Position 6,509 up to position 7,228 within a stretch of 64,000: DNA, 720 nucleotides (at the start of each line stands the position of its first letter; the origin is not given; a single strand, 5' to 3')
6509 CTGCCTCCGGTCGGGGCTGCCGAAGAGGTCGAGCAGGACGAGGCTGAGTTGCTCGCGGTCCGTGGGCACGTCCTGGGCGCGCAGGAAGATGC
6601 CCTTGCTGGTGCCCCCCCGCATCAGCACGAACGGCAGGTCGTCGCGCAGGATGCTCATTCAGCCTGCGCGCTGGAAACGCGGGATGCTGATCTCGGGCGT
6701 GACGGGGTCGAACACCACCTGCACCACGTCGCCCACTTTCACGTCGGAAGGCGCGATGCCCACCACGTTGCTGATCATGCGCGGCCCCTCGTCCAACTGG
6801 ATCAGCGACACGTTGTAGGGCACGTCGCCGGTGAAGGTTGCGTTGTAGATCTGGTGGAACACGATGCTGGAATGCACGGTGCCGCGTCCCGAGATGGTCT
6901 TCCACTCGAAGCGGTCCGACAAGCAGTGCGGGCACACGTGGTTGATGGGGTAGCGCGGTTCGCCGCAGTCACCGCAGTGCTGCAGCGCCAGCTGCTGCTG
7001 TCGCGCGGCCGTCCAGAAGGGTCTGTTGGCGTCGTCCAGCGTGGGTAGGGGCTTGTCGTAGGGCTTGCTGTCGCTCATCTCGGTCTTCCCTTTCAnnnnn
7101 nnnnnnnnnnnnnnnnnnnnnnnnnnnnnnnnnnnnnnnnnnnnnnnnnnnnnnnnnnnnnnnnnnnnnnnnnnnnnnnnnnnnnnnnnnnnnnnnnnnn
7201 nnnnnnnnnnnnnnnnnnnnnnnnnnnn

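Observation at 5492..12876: Seven-gene operon suggesting an activate-isomerise-hydrate-cleave route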

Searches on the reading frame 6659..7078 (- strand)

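Call 5: search_protein_families(library=pfam, proteins=[window:6659-7078:-])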
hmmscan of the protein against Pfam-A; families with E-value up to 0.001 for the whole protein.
window:6659-7078:- (139 aa): 2 families
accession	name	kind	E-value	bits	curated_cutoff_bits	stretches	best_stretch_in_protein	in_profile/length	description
PF01796.24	OB_ChsH2_C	-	1.2e-18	67.2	27.1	1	59-124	1-65/65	ChsH2, C-terminal OB-fold domain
PF12172.15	zf-ChsH2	-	2.1e-12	47.1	23.2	1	22-58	1-37/37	ChsH2, rubredoxin-like zinc ribbon domain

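Call 6: search_protein_families(library=ncbifam, proteins=[window:6659-7078:-])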
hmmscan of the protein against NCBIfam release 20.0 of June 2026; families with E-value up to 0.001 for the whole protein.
window:6659-7078:- (139 aa): 1 family
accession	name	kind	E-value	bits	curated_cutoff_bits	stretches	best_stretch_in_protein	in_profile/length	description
NF053627.1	BnzsclthlBbsAGT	equivalog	4.6e-08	33.1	250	1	32-126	38-128/145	benzoylsuccinyl-CoA thiolase subunit BbsA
